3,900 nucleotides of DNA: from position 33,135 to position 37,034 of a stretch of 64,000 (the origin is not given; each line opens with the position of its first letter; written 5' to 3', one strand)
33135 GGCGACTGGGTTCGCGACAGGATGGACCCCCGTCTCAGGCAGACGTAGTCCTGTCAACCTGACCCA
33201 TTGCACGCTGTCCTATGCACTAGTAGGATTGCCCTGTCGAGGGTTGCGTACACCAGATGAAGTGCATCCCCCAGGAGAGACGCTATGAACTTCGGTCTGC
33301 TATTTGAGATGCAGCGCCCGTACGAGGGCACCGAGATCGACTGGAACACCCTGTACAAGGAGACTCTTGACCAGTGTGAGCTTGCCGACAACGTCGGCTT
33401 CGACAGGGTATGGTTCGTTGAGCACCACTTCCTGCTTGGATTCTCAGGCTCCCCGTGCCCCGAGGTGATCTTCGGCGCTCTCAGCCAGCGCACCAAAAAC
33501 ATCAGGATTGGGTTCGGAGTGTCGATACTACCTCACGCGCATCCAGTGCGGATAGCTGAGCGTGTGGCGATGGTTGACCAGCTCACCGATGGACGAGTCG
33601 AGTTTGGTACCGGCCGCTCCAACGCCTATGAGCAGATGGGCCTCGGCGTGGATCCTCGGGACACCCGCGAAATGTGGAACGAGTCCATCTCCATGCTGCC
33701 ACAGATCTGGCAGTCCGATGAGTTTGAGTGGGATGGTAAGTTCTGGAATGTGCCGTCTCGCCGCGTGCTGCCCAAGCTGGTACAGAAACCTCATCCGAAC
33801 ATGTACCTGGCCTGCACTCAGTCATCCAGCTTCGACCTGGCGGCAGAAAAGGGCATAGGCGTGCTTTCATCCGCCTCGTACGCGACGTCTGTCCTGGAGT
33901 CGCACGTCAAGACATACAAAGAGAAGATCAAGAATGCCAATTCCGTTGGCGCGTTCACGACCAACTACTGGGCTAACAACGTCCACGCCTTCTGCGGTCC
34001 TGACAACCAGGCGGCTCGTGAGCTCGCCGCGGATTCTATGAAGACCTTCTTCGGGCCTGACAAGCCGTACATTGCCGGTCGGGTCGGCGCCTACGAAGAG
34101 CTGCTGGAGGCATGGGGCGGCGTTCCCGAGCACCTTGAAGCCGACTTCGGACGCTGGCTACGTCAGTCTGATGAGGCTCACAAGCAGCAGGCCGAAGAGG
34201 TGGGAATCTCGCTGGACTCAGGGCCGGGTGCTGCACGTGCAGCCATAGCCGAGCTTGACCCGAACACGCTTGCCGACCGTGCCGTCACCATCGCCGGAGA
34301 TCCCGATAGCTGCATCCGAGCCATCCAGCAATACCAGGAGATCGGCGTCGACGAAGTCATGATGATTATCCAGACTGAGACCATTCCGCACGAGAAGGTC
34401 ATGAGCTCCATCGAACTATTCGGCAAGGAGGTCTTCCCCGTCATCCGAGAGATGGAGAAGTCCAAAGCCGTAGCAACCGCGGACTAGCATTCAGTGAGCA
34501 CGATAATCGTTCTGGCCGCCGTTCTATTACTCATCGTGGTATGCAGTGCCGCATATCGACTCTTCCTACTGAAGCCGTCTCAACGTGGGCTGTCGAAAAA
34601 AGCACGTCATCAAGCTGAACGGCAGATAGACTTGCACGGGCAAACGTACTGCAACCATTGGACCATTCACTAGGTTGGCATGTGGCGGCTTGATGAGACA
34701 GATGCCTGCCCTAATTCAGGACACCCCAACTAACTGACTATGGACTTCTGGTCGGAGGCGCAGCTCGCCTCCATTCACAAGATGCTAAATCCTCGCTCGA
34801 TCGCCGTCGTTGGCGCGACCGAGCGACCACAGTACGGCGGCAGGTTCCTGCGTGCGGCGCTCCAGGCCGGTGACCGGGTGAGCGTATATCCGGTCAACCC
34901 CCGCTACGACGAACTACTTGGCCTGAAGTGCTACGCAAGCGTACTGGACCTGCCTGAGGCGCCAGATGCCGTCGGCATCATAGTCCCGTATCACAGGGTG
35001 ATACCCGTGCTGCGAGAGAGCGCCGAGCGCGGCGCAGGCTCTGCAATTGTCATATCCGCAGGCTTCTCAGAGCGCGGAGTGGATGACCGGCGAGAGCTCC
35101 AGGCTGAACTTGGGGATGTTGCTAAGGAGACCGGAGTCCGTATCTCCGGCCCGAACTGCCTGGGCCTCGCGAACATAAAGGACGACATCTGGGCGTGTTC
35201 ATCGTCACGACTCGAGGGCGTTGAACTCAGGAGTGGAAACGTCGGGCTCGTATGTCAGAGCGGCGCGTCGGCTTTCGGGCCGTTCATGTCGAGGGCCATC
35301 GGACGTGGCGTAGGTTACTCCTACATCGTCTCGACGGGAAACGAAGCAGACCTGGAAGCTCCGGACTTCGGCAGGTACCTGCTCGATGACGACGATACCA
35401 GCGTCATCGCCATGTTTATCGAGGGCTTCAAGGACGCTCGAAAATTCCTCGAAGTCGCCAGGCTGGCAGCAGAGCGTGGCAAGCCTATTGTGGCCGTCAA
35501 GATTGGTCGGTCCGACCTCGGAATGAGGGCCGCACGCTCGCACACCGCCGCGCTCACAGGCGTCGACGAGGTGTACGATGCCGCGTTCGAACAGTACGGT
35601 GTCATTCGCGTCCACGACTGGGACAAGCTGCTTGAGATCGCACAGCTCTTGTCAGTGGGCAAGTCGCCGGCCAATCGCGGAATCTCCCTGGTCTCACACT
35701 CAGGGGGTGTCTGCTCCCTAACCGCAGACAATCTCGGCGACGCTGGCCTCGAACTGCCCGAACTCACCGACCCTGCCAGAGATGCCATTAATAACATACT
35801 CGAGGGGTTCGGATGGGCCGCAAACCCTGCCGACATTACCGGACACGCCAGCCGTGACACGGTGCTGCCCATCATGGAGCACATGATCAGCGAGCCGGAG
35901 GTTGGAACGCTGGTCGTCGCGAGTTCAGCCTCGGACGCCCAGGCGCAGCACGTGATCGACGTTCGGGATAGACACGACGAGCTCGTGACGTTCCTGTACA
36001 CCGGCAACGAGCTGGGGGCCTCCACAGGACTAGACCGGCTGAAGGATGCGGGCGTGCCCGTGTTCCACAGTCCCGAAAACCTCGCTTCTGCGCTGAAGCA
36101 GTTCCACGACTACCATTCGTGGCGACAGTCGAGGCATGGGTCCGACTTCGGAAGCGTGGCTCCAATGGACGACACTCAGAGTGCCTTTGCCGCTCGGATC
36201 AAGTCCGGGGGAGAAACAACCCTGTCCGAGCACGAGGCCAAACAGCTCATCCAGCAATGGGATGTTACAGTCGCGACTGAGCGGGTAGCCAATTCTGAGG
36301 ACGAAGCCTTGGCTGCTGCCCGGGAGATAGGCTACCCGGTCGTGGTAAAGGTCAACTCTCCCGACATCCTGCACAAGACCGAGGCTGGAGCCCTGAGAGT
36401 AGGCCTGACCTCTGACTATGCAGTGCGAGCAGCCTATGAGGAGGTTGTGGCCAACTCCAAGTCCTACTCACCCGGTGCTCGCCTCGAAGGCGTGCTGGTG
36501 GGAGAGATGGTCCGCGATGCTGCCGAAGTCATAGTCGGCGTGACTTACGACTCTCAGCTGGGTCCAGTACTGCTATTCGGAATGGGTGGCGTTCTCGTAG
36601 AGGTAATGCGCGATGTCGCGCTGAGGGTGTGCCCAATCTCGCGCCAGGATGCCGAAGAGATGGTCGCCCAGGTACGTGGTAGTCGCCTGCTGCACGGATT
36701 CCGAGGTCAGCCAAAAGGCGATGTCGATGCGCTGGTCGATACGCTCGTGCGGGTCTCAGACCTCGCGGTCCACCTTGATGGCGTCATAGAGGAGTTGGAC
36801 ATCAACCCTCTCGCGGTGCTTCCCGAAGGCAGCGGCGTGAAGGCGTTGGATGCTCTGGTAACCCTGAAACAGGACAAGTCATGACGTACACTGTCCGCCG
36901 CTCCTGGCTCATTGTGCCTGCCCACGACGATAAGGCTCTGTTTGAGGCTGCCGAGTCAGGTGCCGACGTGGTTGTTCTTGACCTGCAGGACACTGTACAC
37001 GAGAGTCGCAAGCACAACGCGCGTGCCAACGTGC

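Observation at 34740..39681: ADP-forming acyl-CoA synthetase translationally coupled to three tandem CitE-like lyase paralogs, only one of them canonical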

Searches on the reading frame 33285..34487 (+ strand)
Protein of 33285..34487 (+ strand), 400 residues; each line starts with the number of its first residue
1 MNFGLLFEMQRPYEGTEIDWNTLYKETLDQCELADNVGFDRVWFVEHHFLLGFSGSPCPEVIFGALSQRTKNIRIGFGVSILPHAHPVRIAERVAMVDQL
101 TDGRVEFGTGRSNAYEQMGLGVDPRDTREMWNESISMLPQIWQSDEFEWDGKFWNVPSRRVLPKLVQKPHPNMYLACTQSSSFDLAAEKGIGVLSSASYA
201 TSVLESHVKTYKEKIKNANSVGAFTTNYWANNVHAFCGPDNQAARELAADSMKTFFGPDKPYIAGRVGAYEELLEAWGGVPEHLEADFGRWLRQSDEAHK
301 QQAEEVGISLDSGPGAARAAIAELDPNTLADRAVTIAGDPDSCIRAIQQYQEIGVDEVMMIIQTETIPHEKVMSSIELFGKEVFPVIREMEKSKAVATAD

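Call 10: search_protein_families(library=pfam, proteins=[window:33285-34487:+], max_evalue=0.001)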
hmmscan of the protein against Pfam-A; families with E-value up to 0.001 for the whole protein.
window:33285-34487:+ (400 aa): 1 family
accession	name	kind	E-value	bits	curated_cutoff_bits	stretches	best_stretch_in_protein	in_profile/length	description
PF00296.26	Bac_luciferase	-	1.5e-48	166.3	27.9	1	18-357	19-314/314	Luciferase-like monooxygenase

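Call 44: search_protein_families(library=ncbifam, proteins=[window:33285-34487:+], max_evalue=0.00001)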
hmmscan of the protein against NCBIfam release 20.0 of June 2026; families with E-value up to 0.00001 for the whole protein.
window:33285-34487:+ (400 aa): 26 families (the best 25 are shown)
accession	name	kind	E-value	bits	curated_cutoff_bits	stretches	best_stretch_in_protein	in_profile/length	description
TIGR03858.1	LLM_2I7G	subfamily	1.5e-34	119.5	462.25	2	10-254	11-254/337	Atu2307/SP_0267 family LLM class monooxygenase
TIGR04020.1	seco_metab_LLM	subfamily_domain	1.1e-32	113.6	244.45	1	23-378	17-336/341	MupA/Atu3671 family FMN-dependent luciferase-like monooxygenase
TIGR03558.1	oxido_grp_1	subfamily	8.3e-31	107.4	166.95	1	25-255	20-242/325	MsnO8 family LLM class oxidoreductase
TIGR03619.1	F420_Rv2161c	subfamily_domain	3.1e-26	92.5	166.9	1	33-220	6-207/247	TIGR03619 family F420-dependent LLM class oxidoreductase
TIGR04027.1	LLM_KPN_01858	hypoth_equivalog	1.3e-25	90.1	412.9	1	21-150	16-146/326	putative FMN-dependent luciferase-like monooxygenase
NF052254.1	luciferase_Alph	exception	2.4e-23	82.9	600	1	20-213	17-209/354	luciferase subunit alpha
TIGR04036.1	LLM_CE1758_fam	subfamily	1.9e-22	79.6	479.1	1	12-155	15-157/355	CE1758 family FMN-dependent luciferase-like monooxygenase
TIGR03560.1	F420_Rv1855c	subfamily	4.7e-20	72.4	231.4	1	19-176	7-173/227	TIGR03560 family F420-dependent LLM class oxidoreductase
TIGR03857.1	F420_MSMEG_2249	hypoth_equivalog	2.5e-18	66.4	218.4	1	26-218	15-199/329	TIGR03857 family LLM class F420-dependent oxidoreductase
NF002619.0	PRK02271.1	equivalog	3.1e-18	66.2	276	1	19-217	8-197/329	5,10-methylenetetrahydromethanopterin reductase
TIGR03557.1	F420_G6P_family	subfamily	1.2e-17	64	210.4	1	25-223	13-210/316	TIGR03557 family F420-dependent LLM class oxidoreductase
NF052255.1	luciferase_Beta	exception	2.6e-17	62.9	500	1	1-217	1-216/325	luciferase subunit beta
TIGR03555.1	F420_mer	equivalog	3.4e-17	62.8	348.7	1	25-218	12-197/325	5,10-methylenetetrahydromethanopterin reductase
TIGR03571.1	lucif_BA3436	subfamily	7.9e-17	61.5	303.9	1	11-227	17-236/304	TIGR03571 family LLM class oxidoreductase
NF007802.0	PRK10508.1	equivalog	2.4e-16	59.7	540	1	24-221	26-215/335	luciferase-like monooxygenase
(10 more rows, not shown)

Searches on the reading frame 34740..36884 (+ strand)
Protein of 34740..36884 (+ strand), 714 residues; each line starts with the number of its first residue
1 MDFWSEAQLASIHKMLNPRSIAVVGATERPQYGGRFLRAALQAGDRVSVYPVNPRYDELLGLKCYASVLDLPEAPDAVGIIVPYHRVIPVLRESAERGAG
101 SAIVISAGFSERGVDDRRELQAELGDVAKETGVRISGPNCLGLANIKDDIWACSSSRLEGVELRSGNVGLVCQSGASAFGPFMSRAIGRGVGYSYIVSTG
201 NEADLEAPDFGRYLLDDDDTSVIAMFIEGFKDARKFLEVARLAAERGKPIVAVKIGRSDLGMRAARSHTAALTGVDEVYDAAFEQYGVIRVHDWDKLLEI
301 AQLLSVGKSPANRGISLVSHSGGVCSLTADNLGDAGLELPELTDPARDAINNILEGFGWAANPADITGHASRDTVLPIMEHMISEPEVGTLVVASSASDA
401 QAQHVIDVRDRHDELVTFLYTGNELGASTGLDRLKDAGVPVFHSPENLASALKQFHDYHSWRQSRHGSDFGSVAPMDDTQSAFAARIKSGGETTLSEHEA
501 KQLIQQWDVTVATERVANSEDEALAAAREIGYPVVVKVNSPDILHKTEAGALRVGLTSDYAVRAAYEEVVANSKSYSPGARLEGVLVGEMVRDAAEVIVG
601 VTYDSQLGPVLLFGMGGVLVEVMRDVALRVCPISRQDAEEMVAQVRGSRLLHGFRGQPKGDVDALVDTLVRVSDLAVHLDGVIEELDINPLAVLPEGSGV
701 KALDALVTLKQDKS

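Call 7: search_protein_families(library=pfam, proteins=[window:34740-36884:+], max_evalue=0.01)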
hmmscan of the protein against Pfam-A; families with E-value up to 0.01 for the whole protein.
window:34740-36884:+ (714 aa): 7 families
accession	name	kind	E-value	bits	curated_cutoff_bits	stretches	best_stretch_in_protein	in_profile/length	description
PF13549.11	ATP-grasp_5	-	8.4e-73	244.8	27.6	1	488-709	3-221/221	ATP-grasp domain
PF13607.11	Succ_CoA_lig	-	2.9e-49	166.8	27.4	1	166-304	2-138/138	Succinyl-CoA ligase like flavodoxin domain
PF13380.12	CoA_binding_2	-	7.2e-22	78.5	22.8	1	19-144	1-114/116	CoA binding domain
PF02629.25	CoA_binding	-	4.2e-07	31.1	22.3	1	19-108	4-97/97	CoA binding domain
PF08442.15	ATP-grasp_2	-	9.4e-07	29.1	29.5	1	495-692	2-201/202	ATP-grasp domain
PF02786.22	CPSase_L_D2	-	0.0011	19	19.8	1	499-537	4-44/211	Carbamoyl-phosphate synthase L chain, ATP binding domain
PF19045.5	Ligase_CoA_2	-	0.0015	19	23.7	1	317-393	3-79/162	Ligase-CoA domain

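Call 8: search_protein_families(library=ncbifam, proteins=[window:34740-36884:+], max_evalue=0.01)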
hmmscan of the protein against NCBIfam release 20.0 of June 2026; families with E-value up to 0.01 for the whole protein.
window:34740-36884:+ (714 aa): 13 families
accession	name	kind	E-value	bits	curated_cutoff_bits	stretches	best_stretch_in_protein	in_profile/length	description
NF045493.1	HydDutCoALig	equivalog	2.7e-144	482.3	1300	1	14-708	5-697/698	4-hydroxybutyrate--CoA ligase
NF045494.1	AcCoALig_Archglob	equivalog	4.3e-135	451.7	1200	2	8-457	214-661/665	acetate--CoA ligase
NF045492.1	HydPropCoALig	equivalog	3.8e-119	399.1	1300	2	9-445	245-683/700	3-hydroxypropionate--CoA ligase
TIGR02717.1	AcCoA-syn-alpha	equivalog_domain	2.6e-100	336.2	567.15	1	13-458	2-446/447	acetate--CoA ligase alpha subunit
NF001913.0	PRK00696.1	equivalog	1.9e-10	40.3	370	1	495-711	3-220/388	ADP-forming succinate--CoA ligase subunit beta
TIGR01016.1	sucCoAbeta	subfamily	2e-09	36.9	375.55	1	495-710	3-219/386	succinate-CoA ligase subunit beta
NF010623.0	PRK14016.1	subfamily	1.3e-05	23.6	877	1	499-571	217-284/871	cyanophycin synthetase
NF010647.0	PRK14046.1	equivalog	2.5e-05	23.6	604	1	496-709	4-218/392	malate--CoA ligase subunit beta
NF004230.0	PRK05678.1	equivalog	5.9e-05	22.4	336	1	58-228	47-209/291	succinate--CoA ligase subunit alpha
TIGR02068.2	cya_phycin_syn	equivalog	8.4e-05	20.7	850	1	496-573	213-285/862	cyanophycin synthetase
TIGR01019.1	sucCoAalpha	subfamily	0.00057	19.4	353.2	1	59-233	46-212/286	succinate--CoA ligase subunit alpha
NF003671.0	PRK05294.1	equivalog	0.0039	14.8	599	1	501-537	671-707/1058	carbamoyl-phosphate synthase large subunit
TIGR02712.1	urea_carbox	equivalog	0.0048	14.6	1303.85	1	497-606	115-216/1201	urea carboxylase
